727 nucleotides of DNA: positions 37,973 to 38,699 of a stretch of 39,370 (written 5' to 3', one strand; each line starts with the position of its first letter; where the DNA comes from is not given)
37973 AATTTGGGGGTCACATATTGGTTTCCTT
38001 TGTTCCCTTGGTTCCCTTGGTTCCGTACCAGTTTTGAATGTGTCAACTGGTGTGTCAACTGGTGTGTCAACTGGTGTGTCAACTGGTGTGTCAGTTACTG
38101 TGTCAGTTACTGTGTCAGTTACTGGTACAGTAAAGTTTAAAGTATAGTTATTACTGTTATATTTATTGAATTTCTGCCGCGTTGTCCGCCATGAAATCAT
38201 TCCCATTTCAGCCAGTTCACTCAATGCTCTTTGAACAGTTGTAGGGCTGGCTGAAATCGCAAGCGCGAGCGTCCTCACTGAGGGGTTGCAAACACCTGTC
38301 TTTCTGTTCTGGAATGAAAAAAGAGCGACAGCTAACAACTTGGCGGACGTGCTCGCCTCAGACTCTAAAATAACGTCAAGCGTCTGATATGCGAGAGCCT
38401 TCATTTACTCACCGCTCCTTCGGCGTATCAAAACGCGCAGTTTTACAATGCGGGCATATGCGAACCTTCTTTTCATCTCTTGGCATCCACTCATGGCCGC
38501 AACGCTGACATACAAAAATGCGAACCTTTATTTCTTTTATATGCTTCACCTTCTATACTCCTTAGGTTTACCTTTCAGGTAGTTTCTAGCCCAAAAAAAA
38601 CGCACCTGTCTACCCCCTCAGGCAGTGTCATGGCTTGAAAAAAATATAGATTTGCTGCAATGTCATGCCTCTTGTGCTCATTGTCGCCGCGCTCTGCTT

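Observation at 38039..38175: Iteron-like 12-bp tandem repeats plus an AT-rich tract inside the initiator gene: likely replication origin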

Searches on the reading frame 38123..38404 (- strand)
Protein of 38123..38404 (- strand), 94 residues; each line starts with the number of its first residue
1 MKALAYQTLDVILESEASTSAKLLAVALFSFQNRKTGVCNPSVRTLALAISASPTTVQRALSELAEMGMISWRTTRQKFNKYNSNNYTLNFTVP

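Call 25: find_homologous_proteins(query=window:38123-38404:-, max_evalue=0.01)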
Query seq(94 aa): 6 candidates shared short words with the query, none scored E <= 0.01.

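Call 36: find_related_loci(query=A1, collection=viral_contigs, flank=3000)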
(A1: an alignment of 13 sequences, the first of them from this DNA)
Query A1 (94 aa) in viral_contigs; peptide patterns used: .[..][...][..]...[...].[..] (x = any residue, [..] = any of these).
48 stretches matched a pattern; 37 encode a relative of the query (tblastn E <= 1e-3); 37 distinct loci.
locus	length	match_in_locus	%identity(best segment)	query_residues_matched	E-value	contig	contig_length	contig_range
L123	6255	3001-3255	54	7-91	1e-26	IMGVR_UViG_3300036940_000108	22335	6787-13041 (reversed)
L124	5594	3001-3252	38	6-84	2e-16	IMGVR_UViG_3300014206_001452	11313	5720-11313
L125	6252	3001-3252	38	6-84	2e-16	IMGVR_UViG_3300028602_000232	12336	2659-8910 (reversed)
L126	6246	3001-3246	33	10-91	4e-11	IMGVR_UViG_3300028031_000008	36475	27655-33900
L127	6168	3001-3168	39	9-64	5e-10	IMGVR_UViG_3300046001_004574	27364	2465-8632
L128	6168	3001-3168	39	9-64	5e-10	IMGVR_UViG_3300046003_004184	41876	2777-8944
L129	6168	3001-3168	39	9-64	5e-10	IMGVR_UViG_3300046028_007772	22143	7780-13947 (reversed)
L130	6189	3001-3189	40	18-82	4e-9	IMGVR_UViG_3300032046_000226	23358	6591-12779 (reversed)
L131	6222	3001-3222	34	20-93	7e-9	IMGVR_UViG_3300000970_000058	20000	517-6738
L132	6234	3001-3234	34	12-94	1e-8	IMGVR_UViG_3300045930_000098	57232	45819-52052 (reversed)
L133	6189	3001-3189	35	26-93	2e-8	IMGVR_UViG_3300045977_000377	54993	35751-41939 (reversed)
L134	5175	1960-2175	32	12-84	1e-7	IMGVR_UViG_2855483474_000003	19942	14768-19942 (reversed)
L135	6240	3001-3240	33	12-90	5e-7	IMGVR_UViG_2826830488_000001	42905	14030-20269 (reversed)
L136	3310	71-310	33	12-90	5e-7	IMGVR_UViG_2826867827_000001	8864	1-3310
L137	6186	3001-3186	31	10-70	1e-6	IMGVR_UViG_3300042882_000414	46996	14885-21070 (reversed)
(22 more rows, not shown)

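Call 39: search_dna_similar(query=window:38123-38404:-, collection=phages, mode=protein, max_evalue=0.01, max_rows=30)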
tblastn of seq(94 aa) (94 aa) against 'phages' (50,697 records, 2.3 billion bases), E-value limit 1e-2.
Records with a match: 44; places in all: 44; records where one place covers at least 80% of the query: 21.
Best place of each record, by identity: <60% 44.
By first word of the organism name: Klebsiella 14; Escherichia 9; Shigella 5; Bacteriophage 4; Yersinia 3; Enterobacteria 2; Erwinia 2; Halomonas 1; Stx2a-converting 1; Microbacterium 1; and 2 more.
By host as written in the record: Klebsiella pneumoniae 12; - 7; Escherichia coli 5; Escherichia coli ECOR13 3; Shigella flexneri serotype 4av 2; Erwinia amylovora 2; Halomonas ventosae 1; Klebsiella pneumoniae ST101-KPC2 1; and 11 more.
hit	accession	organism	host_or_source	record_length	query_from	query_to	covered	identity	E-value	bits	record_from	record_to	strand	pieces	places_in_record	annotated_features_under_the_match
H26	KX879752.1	Halomonas phage QHHSV-1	Halomonas ventosae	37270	9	91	88%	38.6%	2e-5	47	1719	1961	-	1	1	hypothetical protein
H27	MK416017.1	Klebsiella phage ST101-KPC2phi6.3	Klebsiella pneumoniae ST101-KPC2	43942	12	92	86%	35.3%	3e-5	46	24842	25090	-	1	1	hypothetical protein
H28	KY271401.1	Klebsiella phage 1 LV-2017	Klebsiella pneumoniae KH43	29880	12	92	86%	35.3%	3e-5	46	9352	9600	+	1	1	primosomal protein I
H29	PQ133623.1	Klebsiella phage P7641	Klebsiella pneumoniae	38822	12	92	86%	35.3%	3e-5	46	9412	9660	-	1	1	hypothetical protein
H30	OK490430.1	Klebsiella phage Kp4871-1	Klebsiella pneumoniae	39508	12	92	86%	35.3%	3e-5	46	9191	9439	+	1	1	record has no annotation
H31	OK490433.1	Klebsiella phage Kp4872-1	Klebsiella pneumoniae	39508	12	92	86%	35.3%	3e-5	46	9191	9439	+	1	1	record has no annotation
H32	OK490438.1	Klebsiella phage Kp4873-4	Klebsiella pneumoniae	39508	12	92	86%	35.3%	3e-5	46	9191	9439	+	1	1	record has no annotation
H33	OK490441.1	Klebsiella phage Kp4874-4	Klebsiella pneumoniae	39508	12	92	86%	35.3%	3e-5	46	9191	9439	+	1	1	record has no annotation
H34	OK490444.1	Klebsiella phage Kp4875-4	Klebsiella pneumoniae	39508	12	92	86%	35.3%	3e-5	46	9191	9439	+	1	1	record has no annotation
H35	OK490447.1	Klebsiella phage Kp4876-4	Klebsiella pneumoniae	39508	12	92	86%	35.3%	3e-5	46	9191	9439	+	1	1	record has no annotation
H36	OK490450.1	Klebsiella phage Kp4877-4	Klebsiella pneumoniae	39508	12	92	86%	35.3%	3e-5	46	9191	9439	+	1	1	record has no annotation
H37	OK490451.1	Klebsiella phage Kp4878-1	Klebsiella pneumoniae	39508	12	92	86%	35.3%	3e-5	46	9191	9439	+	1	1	record has no annotation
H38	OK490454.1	Klebsiella phage Kp4879-1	Klebsiella pneumoniae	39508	12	92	86%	35.3%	3e-5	46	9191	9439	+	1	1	record has no annotation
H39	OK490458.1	Klebsiella phage Kp4880-2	Klebsiella pneumoniae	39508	12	92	86%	35.3%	3e-5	46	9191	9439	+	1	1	record has no annotation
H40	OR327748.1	Klebsiella phage KpF5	Klebsiella pneumoniae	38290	12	92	86%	35.3%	3e-5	46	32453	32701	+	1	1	DNA replication protein O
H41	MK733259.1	Yersinia phage YeP1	Yersinia enterocolitica ...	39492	28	90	67%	44.4%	1e-4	44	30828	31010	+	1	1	replication protein O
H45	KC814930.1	Shigella phage SfIV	Shigella flexneri serotype 4av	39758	12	90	84%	34.9%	1e-4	44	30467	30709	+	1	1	replication protein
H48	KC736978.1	Shigella phage SfII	Shigella flexneri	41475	17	90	79%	37.2%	8e-4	42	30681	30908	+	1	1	O protein family protein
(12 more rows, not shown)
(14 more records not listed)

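Call 69: get_annotated_region(hit=H45, flank=1500)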
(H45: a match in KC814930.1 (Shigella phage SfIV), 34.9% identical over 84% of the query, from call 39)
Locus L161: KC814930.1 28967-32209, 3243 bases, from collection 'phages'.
description: Shigella phage SfIV, complete genome.
organism: Shigella phage SfIV (NCBI taxid 1407493)
taxonomy: Viruses; Duplodnaviria; Heunggongvirae; Uroviricota; Caudoviricetes
host: Shigella flexneri serotype 4av; source: -; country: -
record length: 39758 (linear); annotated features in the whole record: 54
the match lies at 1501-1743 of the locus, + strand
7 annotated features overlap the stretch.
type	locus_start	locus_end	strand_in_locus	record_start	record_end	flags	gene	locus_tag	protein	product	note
CDS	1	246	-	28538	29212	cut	-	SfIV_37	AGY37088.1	repressor / cI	SfIVp37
CDS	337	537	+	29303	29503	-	-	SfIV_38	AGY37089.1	Cro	SfIVp38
CDS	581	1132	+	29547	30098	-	-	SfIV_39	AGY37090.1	DNA binding transcriptional regulator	SfIVp39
CDS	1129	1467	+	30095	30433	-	-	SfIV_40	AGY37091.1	hypothetical protein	SfIVp40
CDS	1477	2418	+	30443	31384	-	-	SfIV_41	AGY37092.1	replication protein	SfIVp41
CDS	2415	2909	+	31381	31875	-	-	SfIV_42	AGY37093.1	hypothetical protein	SfIVp42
CDS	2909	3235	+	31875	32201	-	-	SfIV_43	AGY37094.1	regulation protein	SfIVp43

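Call 70: get_annotated_region(hit=H28, flank=1500)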
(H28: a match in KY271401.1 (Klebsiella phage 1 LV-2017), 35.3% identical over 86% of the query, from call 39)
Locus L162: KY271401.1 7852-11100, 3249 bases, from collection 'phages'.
description: Klebsiella phage 1 LV-2017, complete genome.
organism: Klebsiella phage 1 LV-2017 (NCBI taxid 1960654)
taxonomy: Viruses; Duplodnaviria; Heunggongvirae; Uroviricota; Caudoviricetes
host: Klebsiella pneumoniae KH43; source: -; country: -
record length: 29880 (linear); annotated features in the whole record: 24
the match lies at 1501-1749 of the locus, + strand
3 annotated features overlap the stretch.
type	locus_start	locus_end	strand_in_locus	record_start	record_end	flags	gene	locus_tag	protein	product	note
CDS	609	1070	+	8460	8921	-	-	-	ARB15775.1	hypothetical protein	Orf33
CDS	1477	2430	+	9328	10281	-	-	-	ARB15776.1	primosomal protein I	-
CDS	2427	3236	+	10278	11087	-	-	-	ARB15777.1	methyl-directed repair DNA adenine methylase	-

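Call 71: get_annotated_region(hit=H26, flank=1500)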
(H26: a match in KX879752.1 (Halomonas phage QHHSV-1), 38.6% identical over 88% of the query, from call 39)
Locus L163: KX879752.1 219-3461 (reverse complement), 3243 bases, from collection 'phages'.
description: Halomonas phage QHHSV-1, complete genome.
organism: Halomonas phage QHHSV-1 (NCBI taxid 1913108)
taxonomy: Viruses; Duplodnaviria; Heunggongvirae; Uroviricota; Caudoviricetes
host: Halomonas ventosae; source: -; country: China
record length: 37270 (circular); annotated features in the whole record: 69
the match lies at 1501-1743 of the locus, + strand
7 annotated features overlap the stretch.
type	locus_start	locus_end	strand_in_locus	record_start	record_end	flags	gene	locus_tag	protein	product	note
CDS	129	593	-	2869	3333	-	-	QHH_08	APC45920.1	hypothetical protein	-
CDS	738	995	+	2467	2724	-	-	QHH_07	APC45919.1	8.4 kDa cro protein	-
CDS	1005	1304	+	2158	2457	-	-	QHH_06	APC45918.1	hypothetical protein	-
CDS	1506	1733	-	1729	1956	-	-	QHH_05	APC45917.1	hypothetical protein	-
CDS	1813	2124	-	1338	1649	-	-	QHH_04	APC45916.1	hypothetical protein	-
CDS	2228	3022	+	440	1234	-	-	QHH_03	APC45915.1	putative replication protein P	-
CDS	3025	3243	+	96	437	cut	-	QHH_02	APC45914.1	hypothetical protein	-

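Call 72: get_annotated_region(hit=H41, flank=1500)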
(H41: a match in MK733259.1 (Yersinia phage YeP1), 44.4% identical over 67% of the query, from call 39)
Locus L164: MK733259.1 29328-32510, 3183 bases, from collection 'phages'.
description: Yersinia phage YeP1, complete genome.
organism: Yersinia phage YeP1 (NCBI taxid 2562809)
taxonomy: Viruses; Duplodnaviria; Heunggongvirae; Uroviricota; Caudoviricetes
host: Yersinia enterocolitica BJ2014-1008329276; source: -; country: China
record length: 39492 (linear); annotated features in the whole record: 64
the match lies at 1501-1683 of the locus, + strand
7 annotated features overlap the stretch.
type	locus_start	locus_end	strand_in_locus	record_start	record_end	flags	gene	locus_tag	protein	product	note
CDS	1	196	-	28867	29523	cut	-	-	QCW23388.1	SOS-response repressor and protease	SOS-response repressor and protease LexA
CDS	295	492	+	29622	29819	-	-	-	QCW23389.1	hypothetical protein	-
CDS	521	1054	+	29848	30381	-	-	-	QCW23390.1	hypothetical protein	-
CDS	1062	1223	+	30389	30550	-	-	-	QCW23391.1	hypothetical protein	-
CDS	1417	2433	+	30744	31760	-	-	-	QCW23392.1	replication protein O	-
CDS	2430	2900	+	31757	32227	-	-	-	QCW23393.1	hypothetical protein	-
CDS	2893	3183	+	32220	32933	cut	-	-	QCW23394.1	DNA adenine methylase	-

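Call 73: get_annotated_region(hit=H48, flank=1500)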
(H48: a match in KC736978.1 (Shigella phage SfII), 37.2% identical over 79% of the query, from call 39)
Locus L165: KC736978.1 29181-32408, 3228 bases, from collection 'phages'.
description: Shigella phage SfII, complete genome.
organism: Shigella phage SfII (NCBI taxid 66284)
taxonomy: Viruses; Duplodnaviria; Heunggongvirae; Uroviricota; Caudoviricetes
host: -; source: Shigella flexneri; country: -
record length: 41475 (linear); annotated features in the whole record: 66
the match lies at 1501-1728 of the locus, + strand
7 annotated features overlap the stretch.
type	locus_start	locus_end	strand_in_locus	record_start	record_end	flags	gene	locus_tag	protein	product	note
CDS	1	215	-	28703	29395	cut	cI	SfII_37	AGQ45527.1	CI repressor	-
CDS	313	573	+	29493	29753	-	cro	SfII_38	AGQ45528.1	Cro repressor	-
CDS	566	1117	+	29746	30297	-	cII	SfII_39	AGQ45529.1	transcriptional regulator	-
CDS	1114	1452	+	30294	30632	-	-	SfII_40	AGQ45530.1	hypothetical protein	-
CDS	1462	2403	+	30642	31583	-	-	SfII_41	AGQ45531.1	O protein family protein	-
CDS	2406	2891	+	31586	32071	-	-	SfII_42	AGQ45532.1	PerC transcriptional activator family protein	-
CDS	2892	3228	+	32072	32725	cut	dam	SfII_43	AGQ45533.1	DNA adenine methylase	-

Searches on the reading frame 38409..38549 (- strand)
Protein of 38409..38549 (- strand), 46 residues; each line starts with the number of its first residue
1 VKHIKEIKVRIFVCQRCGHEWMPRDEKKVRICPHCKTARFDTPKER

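Call 4: search_protein_families(library=pfam, proteins=[window:38409-38549:-], max_evalue=0.01)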
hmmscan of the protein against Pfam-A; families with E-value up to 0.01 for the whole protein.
window:38409-38549:- (46 aa): 9 families
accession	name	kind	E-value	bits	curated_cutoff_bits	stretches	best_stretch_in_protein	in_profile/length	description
PF08274.17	Zn_Ribbon_YjdM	-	4.5e-05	23.8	30.8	0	11-21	19-29/30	PhnA Zinc-Ribbon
PF01155.25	HypA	-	0.00024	21.5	28.9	1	4-41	64-98/112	Hydrogenase/urease nickel incorporation, metallochaperone, hypA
PF07295.17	DUF1451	-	0.00064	20.3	26.1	1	12-41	114-143/146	Zinc-ribbon containing domain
PF11238.13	DUF3039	-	0.0018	18.4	22.7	1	16-37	29-51/56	Protein of unknown function (DUF3039)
PF23145.1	Zf_2nd_IFT121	-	0.0035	17.4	25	1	10-37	15-42/45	IFT121, second zinc finger domain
PF14319.11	Zn_Tnp_IS91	-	0.0037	17.6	26.3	1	9-39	36-66/90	Transposase zinc-binding domain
PF09723.15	Zn_ribbon_8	-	0.0059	17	34.4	0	12-37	6-34/41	Zinc ribbon domain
PF19134.6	DUF5817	-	0.0061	16.9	31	1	12-38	4-30/57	Domain of unknown function (DUF5817)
PF12760.12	Zn_ribbon_IS1595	-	0.0062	16.9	25.4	0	30-39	19-28/46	Transposase zinc-ribbon domain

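Call 5: search_protein_families(library=phrogs, proteins=[window:38409-38549:-], max_evalue=0.001)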
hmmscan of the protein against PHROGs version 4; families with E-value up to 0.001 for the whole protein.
window:38409-38549:- (46 aa): 0 families
